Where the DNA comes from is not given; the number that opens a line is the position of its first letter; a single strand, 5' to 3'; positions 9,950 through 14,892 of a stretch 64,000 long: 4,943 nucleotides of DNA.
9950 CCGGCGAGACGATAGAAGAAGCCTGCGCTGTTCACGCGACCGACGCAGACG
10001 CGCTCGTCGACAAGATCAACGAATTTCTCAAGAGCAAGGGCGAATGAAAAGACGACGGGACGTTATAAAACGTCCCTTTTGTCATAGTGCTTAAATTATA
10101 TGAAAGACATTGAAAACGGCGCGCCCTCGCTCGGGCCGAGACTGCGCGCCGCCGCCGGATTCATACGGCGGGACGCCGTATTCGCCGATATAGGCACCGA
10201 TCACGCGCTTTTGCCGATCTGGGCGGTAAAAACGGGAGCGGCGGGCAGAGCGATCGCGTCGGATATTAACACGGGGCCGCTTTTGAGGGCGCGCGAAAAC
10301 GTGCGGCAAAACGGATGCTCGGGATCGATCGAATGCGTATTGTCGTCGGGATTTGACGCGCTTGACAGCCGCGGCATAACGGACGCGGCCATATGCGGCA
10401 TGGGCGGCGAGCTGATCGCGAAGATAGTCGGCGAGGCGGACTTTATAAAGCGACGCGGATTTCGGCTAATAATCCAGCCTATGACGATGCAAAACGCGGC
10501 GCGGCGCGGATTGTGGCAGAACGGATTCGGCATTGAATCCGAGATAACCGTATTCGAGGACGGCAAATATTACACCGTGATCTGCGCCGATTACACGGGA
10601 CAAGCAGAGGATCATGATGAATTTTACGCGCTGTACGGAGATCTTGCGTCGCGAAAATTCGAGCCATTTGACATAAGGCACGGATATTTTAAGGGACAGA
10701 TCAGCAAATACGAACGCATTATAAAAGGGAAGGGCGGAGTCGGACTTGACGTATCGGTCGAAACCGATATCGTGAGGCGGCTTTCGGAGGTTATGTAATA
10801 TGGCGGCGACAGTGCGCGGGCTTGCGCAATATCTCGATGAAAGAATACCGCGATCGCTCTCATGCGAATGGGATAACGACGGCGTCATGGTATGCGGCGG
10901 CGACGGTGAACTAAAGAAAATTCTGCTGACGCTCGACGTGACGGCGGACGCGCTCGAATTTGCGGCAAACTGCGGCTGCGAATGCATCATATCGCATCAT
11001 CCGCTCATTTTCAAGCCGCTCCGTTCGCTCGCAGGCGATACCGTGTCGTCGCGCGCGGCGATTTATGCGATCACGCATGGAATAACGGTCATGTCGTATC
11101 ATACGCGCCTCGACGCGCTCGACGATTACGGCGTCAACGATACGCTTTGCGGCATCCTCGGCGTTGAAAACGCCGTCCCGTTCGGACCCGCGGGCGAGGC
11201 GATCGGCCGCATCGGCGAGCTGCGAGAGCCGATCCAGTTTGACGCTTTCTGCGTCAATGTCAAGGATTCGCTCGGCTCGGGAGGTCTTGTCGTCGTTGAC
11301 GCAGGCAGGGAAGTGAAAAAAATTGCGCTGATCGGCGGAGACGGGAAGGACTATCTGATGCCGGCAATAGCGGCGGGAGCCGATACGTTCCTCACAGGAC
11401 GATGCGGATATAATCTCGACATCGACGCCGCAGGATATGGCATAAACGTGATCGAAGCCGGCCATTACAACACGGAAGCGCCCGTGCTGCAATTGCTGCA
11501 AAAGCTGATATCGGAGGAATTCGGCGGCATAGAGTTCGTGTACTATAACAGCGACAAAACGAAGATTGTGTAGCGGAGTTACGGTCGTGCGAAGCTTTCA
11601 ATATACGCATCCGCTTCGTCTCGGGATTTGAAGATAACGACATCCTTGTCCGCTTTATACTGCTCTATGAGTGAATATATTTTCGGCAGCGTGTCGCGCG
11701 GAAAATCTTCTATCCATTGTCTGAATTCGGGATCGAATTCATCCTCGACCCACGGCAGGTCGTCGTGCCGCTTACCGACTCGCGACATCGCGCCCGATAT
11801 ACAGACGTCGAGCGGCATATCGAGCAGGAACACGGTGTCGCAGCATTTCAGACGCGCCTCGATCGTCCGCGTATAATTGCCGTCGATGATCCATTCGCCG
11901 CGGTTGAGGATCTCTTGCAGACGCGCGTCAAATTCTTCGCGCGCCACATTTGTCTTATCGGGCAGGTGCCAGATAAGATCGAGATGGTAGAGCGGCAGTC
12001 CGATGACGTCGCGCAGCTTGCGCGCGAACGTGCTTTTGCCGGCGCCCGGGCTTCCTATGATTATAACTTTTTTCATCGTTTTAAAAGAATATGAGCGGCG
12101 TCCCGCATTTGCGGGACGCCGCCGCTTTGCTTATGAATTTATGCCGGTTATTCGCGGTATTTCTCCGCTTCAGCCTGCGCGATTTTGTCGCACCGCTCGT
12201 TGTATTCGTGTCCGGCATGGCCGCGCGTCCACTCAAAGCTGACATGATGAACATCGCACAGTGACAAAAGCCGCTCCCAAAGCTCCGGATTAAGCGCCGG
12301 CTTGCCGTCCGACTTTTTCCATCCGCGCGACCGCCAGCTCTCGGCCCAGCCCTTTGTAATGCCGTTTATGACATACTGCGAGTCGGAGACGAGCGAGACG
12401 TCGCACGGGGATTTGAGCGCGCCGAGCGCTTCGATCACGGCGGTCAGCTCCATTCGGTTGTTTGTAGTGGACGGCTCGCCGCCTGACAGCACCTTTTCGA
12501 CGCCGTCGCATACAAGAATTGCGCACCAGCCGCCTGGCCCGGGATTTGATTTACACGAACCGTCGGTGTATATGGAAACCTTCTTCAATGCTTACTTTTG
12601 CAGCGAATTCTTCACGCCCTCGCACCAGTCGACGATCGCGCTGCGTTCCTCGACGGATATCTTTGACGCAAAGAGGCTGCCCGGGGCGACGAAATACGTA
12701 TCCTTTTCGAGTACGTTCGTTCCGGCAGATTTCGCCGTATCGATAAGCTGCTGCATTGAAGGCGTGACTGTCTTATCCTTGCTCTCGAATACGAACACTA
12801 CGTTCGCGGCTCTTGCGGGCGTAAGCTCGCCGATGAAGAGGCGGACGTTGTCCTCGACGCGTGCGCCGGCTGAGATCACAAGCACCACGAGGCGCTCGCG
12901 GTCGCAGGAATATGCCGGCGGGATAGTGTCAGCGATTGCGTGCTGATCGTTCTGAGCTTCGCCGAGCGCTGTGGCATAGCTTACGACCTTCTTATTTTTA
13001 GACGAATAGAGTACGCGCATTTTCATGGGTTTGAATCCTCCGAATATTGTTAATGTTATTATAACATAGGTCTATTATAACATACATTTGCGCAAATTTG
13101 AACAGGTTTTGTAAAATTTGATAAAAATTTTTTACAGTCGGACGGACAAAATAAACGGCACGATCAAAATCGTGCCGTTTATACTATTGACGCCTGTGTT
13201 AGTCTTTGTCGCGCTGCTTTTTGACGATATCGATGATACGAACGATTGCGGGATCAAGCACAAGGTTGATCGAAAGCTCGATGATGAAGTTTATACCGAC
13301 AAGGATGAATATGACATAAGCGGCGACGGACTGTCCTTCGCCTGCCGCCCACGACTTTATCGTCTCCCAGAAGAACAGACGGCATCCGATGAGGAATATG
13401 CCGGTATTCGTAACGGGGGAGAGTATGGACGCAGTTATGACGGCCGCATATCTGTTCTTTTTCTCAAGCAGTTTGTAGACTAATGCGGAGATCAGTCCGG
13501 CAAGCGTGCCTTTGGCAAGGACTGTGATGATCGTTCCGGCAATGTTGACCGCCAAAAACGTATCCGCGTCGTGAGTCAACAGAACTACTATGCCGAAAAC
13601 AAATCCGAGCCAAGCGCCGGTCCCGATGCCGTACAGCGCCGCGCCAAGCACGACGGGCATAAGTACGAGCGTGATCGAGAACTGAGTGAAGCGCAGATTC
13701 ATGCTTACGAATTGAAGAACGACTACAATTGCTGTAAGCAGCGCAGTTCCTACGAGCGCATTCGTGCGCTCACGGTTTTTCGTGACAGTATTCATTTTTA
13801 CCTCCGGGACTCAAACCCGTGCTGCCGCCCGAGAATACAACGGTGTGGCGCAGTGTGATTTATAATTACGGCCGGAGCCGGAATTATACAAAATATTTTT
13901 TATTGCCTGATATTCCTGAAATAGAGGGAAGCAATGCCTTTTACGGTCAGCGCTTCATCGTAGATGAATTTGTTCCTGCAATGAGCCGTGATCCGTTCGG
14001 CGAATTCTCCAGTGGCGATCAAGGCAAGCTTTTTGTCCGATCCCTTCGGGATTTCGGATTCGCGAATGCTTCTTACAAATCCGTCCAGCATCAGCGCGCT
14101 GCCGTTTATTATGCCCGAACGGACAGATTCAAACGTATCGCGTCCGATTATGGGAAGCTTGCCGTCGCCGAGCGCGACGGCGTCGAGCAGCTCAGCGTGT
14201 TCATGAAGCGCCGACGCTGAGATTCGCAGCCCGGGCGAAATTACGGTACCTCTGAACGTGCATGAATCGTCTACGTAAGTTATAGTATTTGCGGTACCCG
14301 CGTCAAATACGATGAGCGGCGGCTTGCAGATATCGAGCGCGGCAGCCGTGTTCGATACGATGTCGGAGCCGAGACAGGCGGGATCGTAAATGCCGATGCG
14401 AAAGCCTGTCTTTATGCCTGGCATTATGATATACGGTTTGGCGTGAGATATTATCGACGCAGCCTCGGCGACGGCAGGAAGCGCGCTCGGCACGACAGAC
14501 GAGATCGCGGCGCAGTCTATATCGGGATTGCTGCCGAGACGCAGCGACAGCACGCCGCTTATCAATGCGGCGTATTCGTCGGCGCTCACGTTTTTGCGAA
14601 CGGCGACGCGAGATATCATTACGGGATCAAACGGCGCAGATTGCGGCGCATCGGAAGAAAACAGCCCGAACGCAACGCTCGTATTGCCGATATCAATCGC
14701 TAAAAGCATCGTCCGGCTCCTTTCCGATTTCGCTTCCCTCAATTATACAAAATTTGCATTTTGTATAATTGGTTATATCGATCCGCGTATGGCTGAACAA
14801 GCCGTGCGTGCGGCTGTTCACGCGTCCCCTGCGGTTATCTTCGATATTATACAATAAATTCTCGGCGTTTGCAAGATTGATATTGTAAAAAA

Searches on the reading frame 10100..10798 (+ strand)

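Call 43: search_protein_families(library=pfam, proteins=[window:10100-10798:+], max_evalue=0.00001)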
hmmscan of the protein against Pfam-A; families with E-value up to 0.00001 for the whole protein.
window:10100-10798:+ (232 aa): 2 families
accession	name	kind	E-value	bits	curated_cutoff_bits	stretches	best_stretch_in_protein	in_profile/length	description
PF12847.13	Methyltransf_18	-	3.3e-44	151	27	1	11-161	1-151/151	Methyltransferase domain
PF04816.18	TrmK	-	6.8e-35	120.9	27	1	28-185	1-160/205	tRNA (adenine(22)-N(1))-methyltransferase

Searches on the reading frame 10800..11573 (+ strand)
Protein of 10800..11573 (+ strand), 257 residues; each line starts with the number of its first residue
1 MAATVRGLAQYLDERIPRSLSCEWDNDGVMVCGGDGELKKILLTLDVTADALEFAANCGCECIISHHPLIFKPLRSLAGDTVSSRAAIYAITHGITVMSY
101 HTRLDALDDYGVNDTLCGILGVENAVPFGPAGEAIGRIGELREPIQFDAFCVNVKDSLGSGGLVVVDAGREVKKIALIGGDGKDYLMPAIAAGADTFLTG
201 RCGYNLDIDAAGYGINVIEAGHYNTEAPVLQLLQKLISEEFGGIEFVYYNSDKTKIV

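Call 43: search_protein_families(library=pfam, proteins=[window:10800-11573:+], max_evalue=0.00001)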
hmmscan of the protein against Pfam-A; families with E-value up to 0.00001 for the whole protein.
window:10800-11573:+ (257 aa): 1 family
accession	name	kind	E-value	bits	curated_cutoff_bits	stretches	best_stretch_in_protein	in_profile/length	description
PF01784.24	DUF34_NIF3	-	2.2e-64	218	23.4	1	4-251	2-252/256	Duf34/NIF3 (NGG1p interacting factor 3)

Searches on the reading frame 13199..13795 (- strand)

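Call 44: search_protein_families(library=pfam, proteins=[window:13199-13795:-], max_evalue=0.00001)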
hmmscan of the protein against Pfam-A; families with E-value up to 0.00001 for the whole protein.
window:13199-13795:- (198 aa): 2 families
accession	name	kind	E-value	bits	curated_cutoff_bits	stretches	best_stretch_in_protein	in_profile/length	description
PF12822.12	ECF_trnsprt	-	2.2e-13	51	30.7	1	13-184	2-168/169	ECF transporter, substrate-specific component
PF09515.15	Thia_YuaJ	-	2.1e-07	31.7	25.8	1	15-180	2-164/177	Thiamine transporter protein (Thia_YuaJ)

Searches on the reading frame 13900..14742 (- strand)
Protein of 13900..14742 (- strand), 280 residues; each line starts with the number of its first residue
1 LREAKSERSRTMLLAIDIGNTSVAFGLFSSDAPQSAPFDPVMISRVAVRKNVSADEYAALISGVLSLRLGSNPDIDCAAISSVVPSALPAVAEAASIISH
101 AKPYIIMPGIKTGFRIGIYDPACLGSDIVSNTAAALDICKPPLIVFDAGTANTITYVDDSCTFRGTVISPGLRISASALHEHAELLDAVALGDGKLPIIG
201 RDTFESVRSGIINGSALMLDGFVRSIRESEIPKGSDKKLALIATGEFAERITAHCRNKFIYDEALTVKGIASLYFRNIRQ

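Call 44: search_protein_families(library=pfam, proteins=[window:13900-14742:-], max_evalue=0.00001)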
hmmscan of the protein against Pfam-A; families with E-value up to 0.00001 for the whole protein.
window:13900-14742:- (280 aa): 1 family
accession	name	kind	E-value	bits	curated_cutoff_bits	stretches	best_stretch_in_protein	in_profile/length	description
PF03309.20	Pan_kinase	-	6.9e-43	147.3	24.7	1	13-224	1-204/205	Type III pantothenate kinase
